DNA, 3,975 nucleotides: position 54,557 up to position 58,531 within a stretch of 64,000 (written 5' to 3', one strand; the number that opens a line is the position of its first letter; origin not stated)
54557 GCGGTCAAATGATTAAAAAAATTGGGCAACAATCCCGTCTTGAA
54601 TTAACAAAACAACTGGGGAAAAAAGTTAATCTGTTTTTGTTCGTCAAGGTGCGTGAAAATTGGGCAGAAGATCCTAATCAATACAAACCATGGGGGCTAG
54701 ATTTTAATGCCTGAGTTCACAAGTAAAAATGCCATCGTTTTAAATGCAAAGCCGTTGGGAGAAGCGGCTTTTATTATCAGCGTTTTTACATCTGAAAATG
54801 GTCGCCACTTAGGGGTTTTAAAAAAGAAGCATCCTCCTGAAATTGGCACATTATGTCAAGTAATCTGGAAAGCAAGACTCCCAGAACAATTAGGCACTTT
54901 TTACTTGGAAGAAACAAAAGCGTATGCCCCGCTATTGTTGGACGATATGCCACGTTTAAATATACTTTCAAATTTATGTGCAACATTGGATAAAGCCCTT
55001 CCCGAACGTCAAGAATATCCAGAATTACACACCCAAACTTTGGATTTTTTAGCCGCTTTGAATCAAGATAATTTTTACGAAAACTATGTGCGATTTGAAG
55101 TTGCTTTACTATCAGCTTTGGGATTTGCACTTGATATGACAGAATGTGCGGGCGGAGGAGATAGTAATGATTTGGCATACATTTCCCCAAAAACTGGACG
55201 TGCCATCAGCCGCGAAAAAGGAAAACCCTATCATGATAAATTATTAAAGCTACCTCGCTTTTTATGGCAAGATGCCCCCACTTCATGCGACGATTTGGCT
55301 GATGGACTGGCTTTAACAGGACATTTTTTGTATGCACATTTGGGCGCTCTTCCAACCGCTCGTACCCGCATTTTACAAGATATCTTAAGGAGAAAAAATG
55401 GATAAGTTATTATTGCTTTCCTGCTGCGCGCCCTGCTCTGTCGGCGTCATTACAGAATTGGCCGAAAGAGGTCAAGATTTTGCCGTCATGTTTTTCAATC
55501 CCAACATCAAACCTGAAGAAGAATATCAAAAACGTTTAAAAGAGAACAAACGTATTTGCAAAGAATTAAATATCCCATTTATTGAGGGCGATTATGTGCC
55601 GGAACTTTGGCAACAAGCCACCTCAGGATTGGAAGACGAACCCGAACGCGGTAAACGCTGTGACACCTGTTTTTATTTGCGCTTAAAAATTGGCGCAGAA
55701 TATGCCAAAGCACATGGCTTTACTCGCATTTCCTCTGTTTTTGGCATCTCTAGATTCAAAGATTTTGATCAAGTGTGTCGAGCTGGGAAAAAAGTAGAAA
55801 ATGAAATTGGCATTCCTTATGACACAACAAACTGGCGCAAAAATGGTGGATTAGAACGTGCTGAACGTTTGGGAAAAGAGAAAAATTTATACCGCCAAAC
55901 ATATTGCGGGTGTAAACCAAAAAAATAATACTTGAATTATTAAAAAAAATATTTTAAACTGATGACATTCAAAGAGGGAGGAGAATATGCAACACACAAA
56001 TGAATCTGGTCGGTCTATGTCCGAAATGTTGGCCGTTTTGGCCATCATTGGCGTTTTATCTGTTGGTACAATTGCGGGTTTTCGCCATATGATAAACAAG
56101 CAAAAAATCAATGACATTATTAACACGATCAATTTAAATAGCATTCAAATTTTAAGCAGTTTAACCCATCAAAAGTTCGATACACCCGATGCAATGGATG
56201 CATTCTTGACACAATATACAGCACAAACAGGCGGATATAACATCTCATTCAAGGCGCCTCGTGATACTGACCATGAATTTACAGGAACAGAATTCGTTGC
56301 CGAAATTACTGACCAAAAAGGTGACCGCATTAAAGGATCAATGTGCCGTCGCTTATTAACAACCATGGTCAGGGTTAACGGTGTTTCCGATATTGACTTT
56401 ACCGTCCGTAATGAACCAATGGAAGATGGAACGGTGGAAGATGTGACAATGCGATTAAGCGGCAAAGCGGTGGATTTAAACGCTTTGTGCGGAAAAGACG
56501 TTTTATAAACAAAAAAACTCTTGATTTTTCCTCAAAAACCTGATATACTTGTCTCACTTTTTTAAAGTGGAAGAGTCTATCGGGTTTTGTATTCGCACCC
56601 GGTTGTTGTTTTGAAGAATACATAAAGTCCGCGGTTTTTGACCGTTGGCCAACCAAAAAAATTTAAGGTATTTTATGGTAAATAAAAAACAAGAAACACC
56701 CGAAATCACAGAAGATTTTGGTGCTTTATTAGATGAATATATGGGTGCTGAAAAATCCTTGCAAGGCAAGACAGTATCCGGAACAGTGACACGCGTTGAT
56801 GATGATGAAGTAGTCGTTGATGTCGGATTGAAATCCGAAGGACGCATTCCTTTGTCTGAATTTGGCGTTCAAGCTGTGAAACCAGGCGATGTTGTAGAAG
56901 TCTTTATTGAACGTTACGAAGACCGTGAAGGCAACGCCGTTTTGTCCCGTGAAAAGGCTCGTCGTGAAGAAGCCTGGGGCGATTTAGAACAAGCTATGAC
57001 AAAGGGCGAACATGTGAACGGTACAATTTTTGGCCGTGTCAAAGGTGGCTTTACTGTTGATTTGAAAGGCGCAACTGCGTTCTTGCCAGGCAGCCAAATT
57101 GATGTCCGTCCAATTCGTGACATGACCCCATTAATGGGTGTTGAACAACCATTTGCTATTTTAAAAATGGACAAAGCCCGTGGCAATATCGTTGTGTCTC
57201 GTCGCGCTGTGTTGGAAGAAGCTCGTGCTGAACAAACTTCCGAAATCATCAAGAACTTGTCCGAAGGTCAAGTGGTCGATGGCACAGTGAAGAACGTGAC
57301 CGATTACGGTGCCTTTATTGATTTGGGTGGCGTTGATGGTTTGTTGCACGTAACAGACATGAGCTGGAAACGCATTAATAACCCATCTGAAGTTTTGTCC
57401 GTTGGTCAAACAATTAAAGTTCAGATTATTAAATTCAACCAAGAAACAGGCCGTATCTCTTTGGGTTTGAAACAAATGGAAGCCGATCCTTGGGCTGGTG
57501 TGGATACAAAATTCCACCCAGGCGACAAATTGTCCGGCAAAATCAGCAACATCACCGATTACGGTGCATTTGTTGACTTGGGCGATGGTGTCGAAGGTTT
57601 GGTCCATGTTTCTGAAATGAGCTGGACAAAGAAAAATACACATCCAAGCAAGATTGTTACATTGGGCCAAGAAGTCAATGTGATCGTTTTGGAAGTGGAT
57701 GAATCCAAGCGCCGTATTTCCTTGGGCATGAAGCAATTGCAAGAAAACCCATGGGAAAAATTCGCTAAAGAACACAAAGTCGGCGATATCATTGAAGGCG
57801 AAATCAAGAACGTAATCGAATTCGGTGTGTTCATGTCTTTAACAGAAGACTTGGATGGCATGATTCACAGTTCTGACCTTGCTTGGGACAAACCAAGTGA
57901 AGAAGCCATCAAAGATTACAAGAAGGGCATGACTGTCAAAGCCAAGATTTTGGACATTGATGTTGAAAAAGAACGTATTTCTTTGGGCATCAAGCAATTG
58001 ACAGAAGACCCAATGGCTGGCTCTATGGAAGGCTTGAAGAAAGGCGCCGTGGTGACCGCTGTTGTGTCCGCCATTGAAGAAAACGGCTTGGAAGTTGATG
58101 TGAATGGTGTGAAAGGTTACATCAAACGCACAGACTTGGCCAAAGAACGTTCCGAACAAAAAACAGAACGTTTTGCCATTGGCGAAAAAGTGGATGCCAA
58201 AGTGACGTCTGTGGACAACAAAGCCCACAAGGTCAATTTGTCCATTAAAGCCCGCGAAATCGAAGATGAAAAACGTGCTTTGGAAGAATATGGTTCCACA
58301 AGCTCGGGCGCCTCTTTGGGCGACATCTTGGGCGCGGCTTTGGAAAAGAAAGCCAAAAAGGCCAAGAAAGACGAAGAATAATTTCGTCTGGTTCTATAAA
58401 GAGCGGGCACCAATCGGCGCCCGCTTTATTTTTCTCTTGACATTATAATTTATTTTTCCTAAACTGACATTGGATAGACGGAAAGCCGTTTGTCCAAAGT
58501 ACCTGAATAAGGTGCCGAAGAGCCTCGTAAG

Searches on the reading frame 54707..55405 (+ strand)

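Call 9: search_protein_families(library=pfam, proteins=[window:54707-55405:+])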
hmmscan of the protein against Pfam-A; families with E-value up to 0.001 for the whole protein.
window:54707-55405:+ (232 aa): 2 families
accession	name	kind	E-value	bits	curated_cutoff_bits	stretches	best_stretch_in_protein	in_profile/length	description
PF02565.21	RecO_C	-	1.4e-22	80.6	22.1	1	80-216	3-152/157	Recombination protein O C terminal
PF11967.14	RecO_N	-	9.9e-07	29.1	27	1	5-41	4-40/80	Recombination protein O N terminal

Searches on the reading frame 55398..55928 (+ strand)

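Call 9: search_protein_families(library=pfam, proteins=[window:55398-55928:+])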
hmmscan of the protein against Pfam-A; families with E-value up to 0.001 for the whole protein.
window:55398-55928:+ (176 aa): 1 family
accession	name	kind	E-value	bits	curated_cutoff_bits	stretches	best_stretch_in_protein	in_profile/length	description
PF02677.20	QueH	-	1e-56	192.2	23.5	1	4-172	1-169/175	Epoxyqueuosine reductase QueH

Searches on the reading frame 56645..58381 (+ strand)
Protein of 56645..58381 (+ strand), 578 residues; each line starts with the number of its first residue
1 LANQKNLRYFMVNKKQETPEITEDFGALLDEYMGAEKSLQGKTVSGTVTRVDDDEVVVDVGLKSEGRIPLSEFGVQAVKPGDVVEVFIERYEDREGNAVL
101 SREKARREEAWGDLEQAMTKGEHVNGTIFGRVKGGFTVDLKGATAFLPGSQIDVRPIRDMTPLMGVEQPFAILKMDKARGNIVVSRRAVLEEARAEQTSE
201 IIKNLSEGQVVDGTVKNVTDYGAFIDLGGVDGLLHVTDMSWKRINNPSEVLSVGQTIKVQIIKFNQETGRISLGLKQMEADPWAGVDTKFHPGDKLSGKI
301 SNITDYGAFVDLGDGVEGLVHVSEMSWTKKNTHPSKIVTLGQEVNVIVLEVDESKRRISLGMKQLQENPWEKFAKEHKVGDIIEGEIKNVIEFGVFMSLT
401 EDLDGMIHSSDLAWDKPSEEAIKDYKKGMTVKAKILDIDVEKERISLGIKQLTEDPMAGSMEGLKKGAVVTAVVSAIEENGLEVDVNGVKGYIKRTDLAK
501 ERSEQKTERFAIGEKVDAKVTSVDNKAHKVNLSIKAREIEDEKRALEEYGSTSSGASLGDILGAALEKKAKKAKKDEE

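Call 9: search_protein_families(library=pfam, proteins=[window:56645-58381:+])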
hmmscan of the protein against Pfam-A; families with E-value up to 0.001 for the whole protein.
window:56645-58381:+ (578 aa): 7 families
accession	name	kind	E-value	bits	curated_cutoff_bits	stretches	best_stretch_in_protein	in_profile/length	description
PF00575.29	S1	-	1.2e-94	311.2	22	6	207-276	4-74/74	S1 RNA binding domain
PF23459.1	S1_RRP5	-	1.1e-27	96.9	27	2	205-268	1-65/72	RRP5 S1 domain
PF21710.3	Spt6_S1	-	1e-23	83.9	27.5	1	461-538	11-90/91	Spt6, S1/OB domain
PF13509.12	S1_2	-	3.7e-08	33.8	21.8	0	41-99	2-57/61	S1 domain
PF24682.1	OB_RRP5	-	2.4e-05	24.4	27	0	463-532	13-83/90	RRP5 OB-fold domain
PF24685.1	OB_RRP5_4th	-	2.9e-05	24.5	31.5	0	488-523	36-71/92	RRP5 OB-fold domain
PF17092.11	PCB_OB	-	0.00014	23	27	0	192-262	15-98/111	Penicillin-binding protein OB-like domain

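Call 12: find_related_loci(query=window:56645-58378:+, collection=genome_contigs, flank=6000)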
Query window:56645-58378:+ (578 aa) in genome_contigs; peptide patterns used: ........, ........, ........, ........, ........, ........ (x = any residue, [..] = any of these).
108 stretches matched a pattern; 68 encode a relative of the query (tblastn E <= 1e-3); 68 distinct loci.
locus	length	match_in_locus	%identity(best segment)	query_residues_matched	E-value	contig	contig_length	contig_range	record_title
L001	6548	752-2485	97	1-578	0e+0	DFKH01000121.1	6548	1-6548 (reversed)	MAG TPA_asm: Alphaproteobacteria bacterium UBA3650 UBA3650_contig_117138, whole genome shotgun sequence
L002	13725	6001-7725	96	3-578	0e+0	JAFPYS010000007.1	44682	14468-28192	MAG: Alphaproteobacteria bacterium isolate RGIG1596 Goat_Abomasum.Co__c1272641, whole genome shotgun sequence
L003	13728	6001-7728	94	3-578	0e+0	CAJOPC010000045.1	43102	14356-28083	uncultured Alphaproteobacteria bacterium isolate Rumen_Coassembly_mag_2400 genome assembly, contig: k87_26710359, whole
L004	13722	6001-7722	91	5-578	0e+0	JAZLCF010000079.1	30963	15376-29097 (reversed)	MAG: Alphaproteobacteria bacterium isolate T1900045051_TC20190044.MAGScoT_cleanbin_000038 SGB_4529_k141_2424885, whole g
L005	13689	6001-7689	91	1-563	0e+0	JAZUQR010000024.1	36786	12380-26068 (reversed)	MAG: Alphaproteobacteria bacterium isolate T1900044856_TS20190322.MAGScoT_cleanbin_000019 SGB_3064_k141_2765748, whole g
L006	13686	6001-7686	86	1-563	0e+0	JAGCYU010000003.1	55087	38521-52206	MAG: Alphaproteobacteria bacterium isolate RGIG10246 Yak_Rumen-5__c119075, whole genome shotgun sequence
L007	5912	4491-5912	96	1-535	0e+0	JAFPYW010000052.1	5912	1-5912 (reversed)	MAG: Alphaproteobacteria bacterium isolate RGIG1600 Goat_Abomasum.Co__c1984426, whole genome shotgun sequence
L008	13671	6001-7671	79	6-563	0e+0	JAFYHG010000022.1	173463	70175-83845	MAG: Alphaproteobacteria bacterium isolate RGIG7089 Sheep_Rumen.Co__c2909685, whole genome shotgun sequence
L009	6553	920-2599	78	6-566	0e+0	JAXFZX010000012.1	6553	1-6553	MAG: Pseudomonadota bacterium isolate CB4 bin31 ctg000098201, whole genome shotgun sequence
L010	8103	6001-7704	78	9-577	0e+0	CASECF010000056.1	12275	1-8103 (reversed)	uncultured Alphaproteobacteria bacterium isolate CO.O65.metabat-bins.242 genome assembly, contig: CO.O65.metabat-bins.24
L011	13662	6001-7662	78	8-563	0e+0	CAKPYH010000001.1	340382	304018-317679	MAG: uncultured Alphaproteobacteria bacterium isolate REFINED_METABAT215_TOP10_CONTIGS_1500_ASSEMBLY_K77_MERGED__Nepal_M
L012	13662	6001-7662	79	9-563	0e+0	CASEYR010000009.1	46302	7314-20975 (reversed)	uncultured Alphaproteobacteria bacterium isolate B5_L1_362362_idba_bin.105 genome assembly, contig: B5_L1_362362_idba_bi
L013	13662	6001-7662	78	9-563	0e+0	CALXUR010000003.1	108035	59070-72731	MAG: uncultured Alphaproteobacteria bacterium isolate BRZ_KF__bin82 genome assembly, contig: BRZ_KF__NODE_249_length_108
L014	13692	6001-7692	76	2-566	0e+0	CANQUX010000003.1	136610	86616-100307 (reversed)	MAG: uncultured Alphaproteobacteria bacterium isolate Lapin-032__bin105 genome assembly, contig: Lapin-032__NODE_185_len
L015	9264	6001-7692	76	2-566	0e+0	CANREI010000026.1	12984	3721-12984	MAG: uncultured Alphaproteobacteria bacterium isolate Lapin-024__bin64 genome assembly, contig: Lapin-024__NODE_6104_len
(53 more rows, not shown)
